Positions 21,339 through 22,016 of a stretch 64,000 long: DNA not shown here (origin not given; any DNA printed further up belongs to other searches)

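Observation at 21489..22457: Hypoxanthine phosphoribosyltransferase fused to an unrelated ~125-aa N-terminal domain with a PD-(D/E)xK-like pattern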

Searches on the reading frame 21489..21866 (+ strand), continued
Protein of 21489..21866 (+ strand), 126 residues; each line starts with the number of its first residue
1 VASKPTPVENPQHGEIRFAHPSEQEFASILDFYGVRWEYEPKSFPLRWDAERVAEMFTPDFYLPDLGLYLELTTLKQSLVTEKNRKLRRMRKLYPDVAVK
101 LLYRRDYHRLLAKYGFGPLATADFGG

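Call 36: find_encoding_contigs(protein=P0143, flank=5000, max_places=3)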
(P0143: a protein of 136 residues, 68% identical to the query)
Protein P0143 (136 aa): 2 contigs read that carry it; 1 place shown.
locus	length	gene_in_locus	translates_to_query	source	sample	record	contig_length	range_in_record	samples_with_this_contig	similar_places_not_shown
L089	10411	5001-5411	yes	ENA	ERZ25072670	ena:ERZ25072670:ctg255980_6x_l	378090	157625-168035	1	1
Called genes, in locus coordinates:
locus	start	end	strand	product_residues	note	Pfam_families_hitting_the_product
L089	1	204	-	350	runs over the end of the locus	PF02615:Ldh_2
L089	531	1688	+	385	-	PF04909:Amidohydro_2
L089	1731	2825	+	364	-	PF02746:MR_MLE_N, PF13378:MR_MLE_C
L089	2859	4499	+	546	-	PF02776:TPP_enzyme_N, PF00205:TPP_enzyme_M, PF02775:TPP_enzyme_C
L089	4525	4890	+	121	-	PF00903:Glyoxalase, PF13669:Glyoxalase_4 (weak), PF22677:Ble-like_N (faint), PF18029:Glyoxalase_6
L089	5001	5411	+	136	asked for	-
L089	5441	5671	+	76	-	-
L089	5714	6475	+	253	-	PF00106:adh_short, PF08659:KR (weak), PF13561:adh_short_C2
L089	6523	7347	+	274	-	PF00561:Abhydrolase_1, PF12697:Abhydrolase_6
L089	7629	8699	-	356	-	PF00296:Bac_luciferase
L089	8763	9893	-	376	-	PF04909:Amidohydro_2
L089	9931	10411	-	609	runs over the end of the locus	PF07969:Amidohydro_3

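Call 45: predict_structure(alignment_id=A1)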
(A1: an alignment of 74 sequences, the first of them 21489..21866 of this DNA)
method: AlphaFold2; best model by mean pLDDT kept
length: 126 residues; sequences in the alignment: 74
mean_pLDDT: 83.9   pTM: 0.73
mean pLDDT of the five models: 83.9, 80.7, 79.5, 79.2, 76.6
residues with pLDDT >= 90: 66; 70-90: 38; 50-70: 20; < 50: 2
segments of 3 or more residues with pLDDT < 50: none
pLDDT, mean of each block of 10 residues (from residue 1): 54 78 90 92 94 94 95 73 90 96 84 81 60
secondary structure, 60 per line:
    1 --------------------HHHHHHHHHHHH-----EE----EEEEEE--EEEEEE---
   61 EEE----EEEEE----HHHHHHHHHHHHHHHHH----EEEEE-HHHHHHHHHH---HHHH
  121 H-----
elements in order: H21-32 E44-49 E52-57 E61-63 E68-72 H77-93 E98-102 H104-113 H117-121

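Call 48: fold_search(model_id=the predicted structure, library=pdb)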
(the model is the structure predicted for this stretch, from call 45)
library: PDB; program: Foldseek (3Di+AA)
matches with E <= 10: 279; with E <= 0.001: 0
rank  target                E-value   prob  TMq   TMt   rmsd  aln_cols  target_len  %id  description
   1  9dou_A                7.4e-02  0.72  0.39  0.08   6.1       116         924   18  Taeniopygia guttata R2 retrotransposon (R2Tg) initiating target-primed reverse transcription (released 2025-05-21)
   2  1wdj_B                9.0e-02  0.57  0.30  0.26   5.9       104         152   10  Crystal structure of TT1808 from Thermus thermophilus HB8 (released 2004-11-17)
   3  4par_C                1.4e-01  0.69  0.31  0.14   4.3        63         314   14  The 5-Hydroxymethylcytosine-Specific Restriction Enzyme AbaSI in a Complex with Product-like DNA (released 2014-06-25)
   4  4par_A                1.8e-01  0.63  0.31  0.14   4.5        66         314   15  The 5-Hydroxymethylcytosine-Specific Restriction Enzyme AbaSI in a Complex with Product-like DNA (released 2014-06-25)
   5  4par_B                1.9e-01  0.63  0.32  0.15   4.5        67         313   15  The 5-Hydroxymethylcytosine-Specific Restriction Enzyme AbaSI in a Complex with Product-like DNA (released 2014-06-25)
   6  9i05_Xl               2.5e-01  0.63  0.42  0.15   6.8       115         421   10  Cryo-EM structure of the large subunit of the mitochondrial ribosome from Toxoplasma gondii (released 2025-06-11)
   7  4oq2                  2.8e-01  0.35  0.34  0.17   8.8       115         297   16  5hmC specific restriction endonuclease PvuRTs1I (released 2014-03-12)
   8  4oky                  3.7e-01  0.25  0.30  0.16   9.2       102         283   13  Crystal structure of PvuRts1I, a 5-hydroxymethylcytosine DNA restriction endonuclease (released 2014-09-10)
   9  9i05_Xv               4.0e-01  0.66  0.42  0.15   4.2        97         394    9  Cryo-EM structure of the large subunit of the mitochondrial ribosome from Toxoplasma gondii (released 2025-06-11)
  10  3r3p_B                5.6e-01  0.28  0.34  0.41   6.4        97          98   15  Homing Endonuclease I-Bth0305I Catalytic Domain (released 2011-10-05)
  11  1f1z_A                7.3e-01  0.14  0.30  0.17  14.1       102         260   14  TNSA, a catalytic component of the TN7 transposition system (released 2000-06-28)
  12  3k93                  8.3e-01  0.16  0.28  0.18   6.1        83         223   14  Crystal structure of phage related exonuclease (YP_719632.1) from HAEMOPHILUS SOMNUS 129PT at 2.15 A resolution (released 2009-11-03)
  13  6xxy_A                8.9e-01  0.12  0.23  0.10  13.8        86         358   15  Crystal structure of Haemophilus influenzae 3-isopropylmalate dehydrogenase in complex with O-isobutenyl oxalylhydroxa (released 2020-02-26)
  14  6z1p_AS               9.5e-01  0.11  0.31  0.08   9.5       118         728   14  Structure of the mitochondrial ribosome from Tetrahymena thermophila (released 2020-06-24)
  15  4cei_A                1.1e+00  0.12  0.31  0.05   7.3       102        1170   15  Crystal structure of ADPNP-bound AddAB with a forked DNA substrate (released 2014-03-12)
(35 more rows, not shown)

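Call 50: search_dna_similar(query=window:21489-21866:+, collection=phages, mode=protein, max_evalue=0.01, max_rows=25)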
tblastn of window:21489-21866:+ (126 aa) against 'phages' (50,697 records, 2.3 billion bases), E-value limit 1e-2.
Records with a match: 10; places in all: 10; records where one place covers at least 80% of the query: 0.
Best place of each record, by identity: <60% 10.
By first word of the organism name: Bacillus 5; Prochlorococcus 2; Geobacillus 1; Gordonia 1; Vibrio 1.
By host as written in the record: Prochlorococcus marinus MED4 2; Bacillus subtilis W-23-S(r); Bacillus licheniformis ATCC 9945a 2; Geobacillus kaustophilus ATCC 8005 1; Bacillus licheniformis DSM13 1; Bacillus licheniformis HNIBR-BC151 1; - 1; Gordonia terrae 3612 1; Vibrio tasmaniensis 1.
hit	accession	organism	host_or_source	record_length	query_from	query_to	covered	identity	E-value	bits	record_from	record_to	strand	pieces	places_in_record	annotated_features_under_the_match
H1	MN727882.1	Geobacillus phage GBK1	Geobacillus kaustophilus ATCC 8005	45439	18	113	76%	33.7%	6e-3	41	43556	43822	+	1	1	endonuclease I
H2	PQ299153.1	Bacillus phage Jayan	Bacillus licheniformis DSM13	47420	18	113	76%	31.3%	5e-4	44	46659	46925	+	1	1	Holliday junction resolvase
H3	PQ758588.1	Bacillus phage PS1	Bacillus licheniformis HNIBR-BC151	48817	16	113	78%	30.6%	6e-4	44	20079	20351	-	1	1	hypothetical protein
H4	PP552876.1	Bacillus phage PK-1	-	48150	16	113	78%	29.6%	7e-3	40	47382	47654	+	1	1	hypothetical protein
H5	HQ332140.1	Prochlorococcus phage P-GSP1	Prochlorococcus marinus MED4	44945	23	113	72%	30.8%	3e-4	44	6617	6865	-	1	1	hypothetical protein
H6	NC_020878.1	Prochlorococcus phage P-GSP1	Prochlorococcus marinus MED4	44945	23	113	72%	30.8%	3e-4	44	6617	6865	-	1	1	endonuclease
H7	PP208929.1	Gordonia phage CheeseTouch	Gordonia terrae 3612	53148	2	87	68%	31.1%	4e-3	41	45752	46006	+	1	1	93: Holliday junction resolvase | 92: hypothetical protein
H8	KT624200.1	Bacillus phage SP-15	Bacillus subtilis W-23-S(r); Bacillus ...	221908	27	91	52%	37.3%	6e-3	40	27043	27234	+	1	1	major capsid protein | putative endonuclease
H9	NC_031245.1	Bacillus phage SP-15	Bacillus subtilis W-23-S(r); Bacillus ...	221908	27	91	52%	37.3%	6e-3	40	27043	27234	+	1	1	major capsid protein | putative endonuclease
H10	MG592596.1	Vibrio phage 1.232.O._10N.261.51.E11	Vibrio tasmaniensis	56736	15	72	46%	35.0%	1e-3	43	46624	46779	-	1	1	restriction endonuclease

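Call 51: get_annotated_region(hit=H2, flank=300)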
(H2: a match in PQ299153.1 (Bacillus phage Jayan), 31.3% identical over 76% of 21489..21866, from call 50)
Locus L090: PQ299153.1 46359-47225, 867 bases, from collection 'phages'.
description: Bacillus phage Jayan, complete genome.
organism: Bacillus phage Jayan (NCBI taxid 3350980)
taxonomy: Viruses; Duplodnaviria; Heunggongvirae; Uroviricota; Caudoviricetes; Herelleviridae
host: Bacillus licheniformis DSM13; source: organic waste; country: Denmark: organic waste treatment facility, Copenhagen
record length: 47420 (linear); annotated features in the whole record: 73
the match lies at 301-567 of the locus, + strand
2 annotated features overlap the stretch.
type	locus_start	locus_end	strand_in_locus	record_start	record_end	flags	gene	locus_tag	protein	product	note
CDS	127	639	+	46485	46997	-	-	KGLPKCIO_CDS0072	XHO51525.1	Holliday junction resolvase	-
CDS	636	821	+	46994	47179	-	-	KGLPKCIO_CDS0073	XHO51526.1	hypothetical protein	-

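Call 52: get_annotated_region(hit=H1, flank=300)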
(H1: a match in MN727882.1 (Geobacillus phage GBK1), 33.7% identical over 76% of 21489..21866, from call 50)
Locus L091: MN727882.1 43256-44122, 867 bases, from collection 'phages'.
description: Geobacillus phage GBK1, complete genome.
organism: Geobacillus phage GBK1 (NCBI taxid 2686286)
taxonomy: Viruses; Duplodnaviria; Heunggongvirae; Uroviricota; Caudoviricetes
host: Geobacillus kaustophilus ATCC 8005; source: -; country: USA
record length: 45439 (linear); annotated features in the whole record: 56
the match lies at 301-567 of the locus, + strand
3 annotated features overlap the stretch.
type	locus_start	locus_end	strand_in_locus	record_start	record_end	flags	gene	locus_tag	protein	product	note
CDS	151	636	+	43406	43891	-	-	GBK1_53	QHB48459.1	endonuclease I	-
CDS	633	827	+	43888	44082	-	-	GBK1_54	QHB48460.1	hypothetical protein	-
CDS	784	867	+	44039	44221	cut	-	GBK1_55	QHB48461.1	hypothetical protein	-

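Call 53: get_annotated_region(hit=H6, flank=300)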
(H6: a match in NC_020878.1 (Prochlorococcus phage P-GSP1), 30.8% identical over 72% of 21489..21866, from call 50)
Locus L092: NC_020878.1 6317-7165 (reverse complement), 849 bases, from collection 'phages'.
description: Prochlorococcus phage P-GSP1 genomic sequence.
organism: Prochlorococcus phage P-GSP1 (NCBI taxid 382262)
taxonomy: Viruses; Duplodnaviria; Heunggongvirae; Uroviricota; Caudoviricetes; Autographiviridae; Lingvirus; Lingvirus PGSP1
host: Prochlorococcus marinus MED4; source: -; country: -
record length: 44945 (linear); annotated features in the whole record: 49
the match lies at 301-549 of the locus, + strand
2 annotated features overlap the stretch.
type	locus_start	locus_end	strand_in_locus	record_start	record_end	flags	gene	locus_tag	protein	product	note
CDS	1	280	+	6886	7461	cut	-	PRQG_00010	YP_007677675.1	Gp2.5-like ssDNA binding protein and ssDNA annealing protein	-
CDS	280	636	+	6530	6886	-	-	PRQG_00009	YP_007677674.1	endonuclease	-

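Call 56: search_protein_families(library=pfam, proteins=[L036:691-3207:+, L084:270-800:+, L012:292-3609:+, L073:1486-2286:-, L012:4945-5670:-, L051:5262-6293:-, L009:2821-3909:-, L018:3109-3732:+, L021:551-1183:+], max_evalue=0.001)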
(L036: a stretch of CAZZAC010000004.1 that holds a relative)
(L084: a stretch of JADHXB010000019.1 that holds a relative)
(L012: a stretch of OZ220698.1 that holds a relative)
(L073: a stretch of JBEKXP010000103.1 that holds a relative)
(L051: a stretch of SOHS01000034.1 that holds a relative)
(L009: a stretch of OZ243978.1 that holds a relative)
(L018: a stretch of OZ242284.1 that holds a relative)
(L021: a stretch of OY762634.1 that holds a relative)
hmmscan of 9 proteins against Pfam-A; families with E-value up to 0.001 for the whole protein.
L036:691-3207:+ (839 aa): 3 families
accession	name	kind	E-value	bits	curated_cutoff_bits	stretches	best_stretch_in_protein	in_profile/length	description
PF02867.20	Ribonuc_red_lgC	-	1.2e-143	480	23.9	2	184-501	1-345/523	Ribonucleotide reductase, barrel domain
PF00317.26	Ribonuc_red_lgN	-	3.8e-25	88.2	28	1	100-181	2-77/77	Ribonucleotide reductase, all-alpha domain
PF12637.14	TSCPD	-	9e-24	84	22.8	1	691-783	5-87/88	TSCPD domain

L084:270-800:+ (177 aa): 2 families
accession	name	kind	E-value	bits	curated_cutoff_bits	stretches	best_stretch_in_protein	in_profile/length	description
PF03477.21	ATP-cone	-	9.7e-24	84.2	25.8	1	48-134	2-87/88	ATP cone domain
PF22811.2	Zn_ribbon_NrdR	-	4.3e-19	68.6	27.2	1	1-40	1-42/42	Transcriptional repressor NrdR-like, N-terminal domain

L012:292-3609:+ (1106 aa): 10 families
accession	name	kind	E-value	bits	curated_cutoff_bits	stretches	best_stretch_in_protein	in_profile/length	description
PF02786.22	CPSase_L_D2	-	2.1e-103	344.8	19.8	2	129-348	1-210/211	Carbamoyl-phosphate synthase L chain, ATP binding domain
PF25596.1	CPSase_L_D1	-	2.9e-88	292.1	27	2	8-125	2-117/118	Carbamoyl phosphate synthase preATP-grasp domain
PF02787.25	CPSase_L_D3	-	1.3e-22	80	26.6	1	443-515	5-79/80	Carbamoyl-phosphate synthetase large chain, oligomerisation domain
PF02142.27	MGS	-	1.7e-20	73.4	24.1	1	992-1080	1-94/94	MGS-like domain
PF07478.18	Dala_Dala_lig_C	-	3.6e-14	53.2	24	2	704-798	6-104/204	D-ala D-ala ligase C-terminus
PF01071.24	GARS_A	-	3.1e-12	47.2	27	1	697-792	7-107/194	Phosphoribosylglycinamide synthetase, ATP-grasp (A) domain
PF02655.19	ATP-grasp_3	-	9.9e-08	32.7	23.2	1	690-879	1-156/160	ATP-grasp domain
PF02222.28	ATP-grasp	-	1.5e-07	31.7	27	1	137-280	3-141/179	ATP-grasp domain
PF15632.11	ATPgrasp_Ter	-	1.2e-06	28.8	29.1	0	767-847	4-70/131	ATP-grasp in the biosynthetic pathway with Ter operon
PF13549.11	ATP-grasp_5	-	3.5e-06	27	27.6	0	693-732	12-51/221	ATP-grasp domain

L073:1486-2286:- (267 aa): 3 families
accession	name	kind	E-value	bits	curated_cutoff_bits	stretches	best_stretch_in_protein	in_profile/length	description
PF00005.33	ABC_tran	-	2.9e-19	70.5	25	1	49-180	1-135/137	ABC transporter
PF13304.12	AAA_21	-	4.2e-07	30.8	27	1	62-85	2-25/304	AAA domain, putative AbiEii toxin, Type IV TA system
PF13555.12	AAA_29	-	9.5e-05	22.5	27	1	50-76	13-39/61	P-loop containing region of AAA domain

L012:4945-5670:- (242 aa): 1 family
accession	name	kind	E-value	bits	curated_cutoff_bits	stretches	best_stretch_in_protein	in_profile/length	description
PF00730.31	HhH-GPD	-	5.9e-15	56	26.2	1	42-181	1-102/108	HhH-GPD superfamily base excision DNA repair protein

L051:5262-6293:- (344 aa): 2 families
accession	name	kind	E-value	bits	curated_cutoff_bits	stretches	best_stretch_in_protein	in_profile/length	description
PF02826.25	2-Hacid_dh_C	-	4.6e-56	189.4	25.1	1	115-296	1-178/178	D-isomer specific 2-hydroxyacid dehydrogenase, NAD binding domain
PF00389.36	2-Hacid_dh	-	1.4e-21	77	24.6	1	28-328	21-134/134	D-isomer specific 2-hydroxyacid dehydrogenase, catalytic domain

L009:2821-3909:- (363 aa): 0 families

L018:3109-3732:+ (208 aa): 0 families

L021:551-1183:+ (211 aa): 0 families

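Call 64: find_encoding_contigs(protein=P0254, flank=5000, max_places=4)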
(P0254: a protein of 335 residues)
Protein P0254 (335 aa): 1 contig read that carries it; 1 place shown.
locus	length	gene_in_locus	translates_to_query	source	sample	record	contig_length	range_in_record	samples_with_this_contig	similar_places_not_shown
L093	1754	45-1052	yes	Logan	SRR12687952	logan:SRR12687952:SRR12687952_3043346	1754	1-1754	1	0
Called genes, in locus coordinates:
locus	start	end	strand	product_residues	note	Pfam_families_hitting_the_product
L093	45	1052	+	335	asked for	PF13189:Cytidylate_kin2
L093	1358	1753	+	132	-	?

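Call 65: search_protein_families(library=pfam, proteins=[L093:1358-1753:+, P0261, P0287, P0290, P0324, P0330, P0260, P0275, P0248], max_evalue=0.01)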
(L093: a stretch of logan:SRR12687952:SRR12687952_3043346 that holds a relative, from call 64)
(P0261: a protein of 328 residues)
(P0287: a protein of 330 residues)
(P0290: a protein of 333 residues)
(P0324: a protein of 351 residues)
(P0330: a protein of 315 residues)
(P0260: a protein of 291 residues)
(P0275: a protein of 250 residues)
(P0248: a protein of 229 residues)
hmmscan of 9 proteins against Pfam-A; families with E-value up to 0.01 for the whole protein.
L093:1358-1753:+ (132 aa): 1 family
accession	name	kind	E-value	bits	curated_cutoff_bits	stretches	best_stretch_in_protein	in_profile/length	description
PF00156.33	Pribosyltran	-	1.4e-22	80.1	26.3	1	14-132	4-128/158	Phosphoribosyl transferase domain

P0261 (328 aa): 1 family
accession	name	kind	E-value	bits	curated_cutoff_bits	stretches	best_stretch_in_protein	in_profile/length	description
PF13189.12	Cytidylate_kin2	-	3.7e-36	125.4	28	1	3-163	1-175/176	Cytidylate kinase-like family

P0287 (330 aa): 1 family
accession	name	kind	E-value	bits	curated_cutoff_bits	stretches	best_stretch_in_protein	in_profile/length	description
PF13189.12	Cytidylate_kin2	-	1.3e-38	133.3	28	1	4-172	2-175/176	Cytidylate kinase-like family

P0290 (333 aa): 2 families
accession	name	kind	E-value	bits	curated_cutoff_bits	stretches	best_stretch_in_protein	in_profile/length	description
PF13189.12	Cytidylate_kin2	-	1.3e-25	91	28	1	3-163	1-175/176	Cytidylate kinase-like family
PF05367.17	Phage_endo_I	-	0.0058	16.7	29.1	1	234-311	26-96/149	Phage endonuclease I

P0324 (351 aa): 0 families

P0330 (315 aa): 2 families
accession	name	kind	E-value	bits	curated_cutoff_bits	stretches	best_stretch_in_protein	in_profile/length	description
PF13411.12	MerR_1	-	6.5e-15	55.4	21.6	1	6-77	1-68/69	MerR HTH family regulatory protein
PF00376.29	MerR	-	0.0017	18.6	28.2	1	10-40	4-34/38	MerR family regulatory protein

P0260 (291 aa): 0 families

P0275 (250 aa): 1 family
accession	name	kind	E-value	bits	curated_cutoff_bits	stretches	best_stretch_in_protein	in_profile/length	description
PF04350.18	PilO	-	7e-08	33.2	22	1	42-106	1-65/145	Pilus assembly protein, PilO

P0248 (229 aa): 1 family
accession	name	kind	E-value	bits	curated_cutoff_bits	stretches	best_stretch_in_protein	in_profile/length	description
PF13189.12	Cytidylate_kin2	-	1.4e-09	38.8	28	1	2-61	116-175/176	Cytidylate kinase-like family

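Call 68: search_protein_families(library=pfam, alignment_id=A5, max_evalue=0.001)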
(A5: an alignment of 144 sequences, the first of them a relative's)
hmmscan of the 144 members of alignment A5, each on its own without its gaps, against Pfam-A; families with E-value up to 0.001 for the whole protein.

A. member 1, P0241 (149 aa): 0 families

B. families by the number of members that match (of 144 scanned): 13 families
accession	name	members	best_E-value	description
PF13189.12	Cytidylate_kin2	26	1.3e-38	Cytidylate kinase-like family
PF05367.17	Phage_endo_I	11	0.00035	Phage endonuclease I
PF00156.33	Pribosyltran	7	1.2e-26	Phosphoribosyl transferase domain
PF13492.12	GAF_3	2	1.4e-12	GAF domain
PF13185.12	GAF_2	2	2.6e-12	GAF domain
PF01590.32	GAF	2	1e-11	GAF domain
PF12146.15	Hydrolase_4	1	1.8e-15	Serine aminopeptidase, S33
PF13411.12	MerR_1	1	6.5e-15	MerR HTH family regulatory protein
PF09326.16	NADH_dhqG_C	1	9.3e-11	NADH-ubiquinone oxidoreductase subunit G, C-terminal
PF18144.7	SMODS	1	4.8e-08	Second Messenger Oligonucleotide or Dinucleotide Synthetase domain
PF04350.18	PilO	1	7e-08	Pilus assembly protein, PilO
PF14681.12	UPRTase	1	4.6e-05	Uracil phosphoribosyltransferase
PF00561.26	Abhydrolase_1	1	0.00029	alpha/beta hydrolase fold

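Call 69: find_encoding_contigs(protein=P0330, flank=5000, max_places=3)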
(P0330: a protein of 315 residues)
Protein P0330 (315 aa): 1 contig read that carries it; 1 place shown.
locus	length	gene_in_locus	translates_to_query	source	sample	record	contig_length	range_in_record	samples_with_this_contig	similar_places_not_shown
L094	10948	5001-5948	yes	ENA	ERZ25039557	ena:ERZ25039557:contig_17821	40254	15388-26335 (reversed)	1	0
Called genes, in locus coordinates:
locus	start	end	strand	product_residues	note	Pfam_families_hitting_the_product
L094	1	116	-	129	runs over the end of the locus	-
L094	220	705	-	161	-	-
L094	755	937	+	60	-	-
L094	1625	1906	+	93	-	-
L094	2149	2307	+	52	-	PF01597:GCV_H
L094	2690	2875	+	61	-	PF00498:FHA, PF16697:Yop-YscD_cpl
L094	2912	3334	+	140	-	PF00376:MerR (weak), PF13411:MerR_1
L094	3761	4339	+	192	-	PF00156:Pribosyltran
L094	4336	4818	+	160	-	PF02577:BFN_dom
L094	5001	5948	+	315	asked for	PF13411:MerR_1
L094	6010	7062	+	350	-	PF01571:GCV_T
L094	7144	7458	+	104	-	-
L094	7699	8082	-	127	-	PF00903:Glyoxalase, PF18029:Glyoxalase_6 (weak)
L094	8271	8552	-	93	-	-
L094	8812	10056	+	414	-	PF00931:NB-ARC (weak), PF13191:AAA_16 (weak)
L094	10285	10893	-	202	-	PF14023:Bestrophin-like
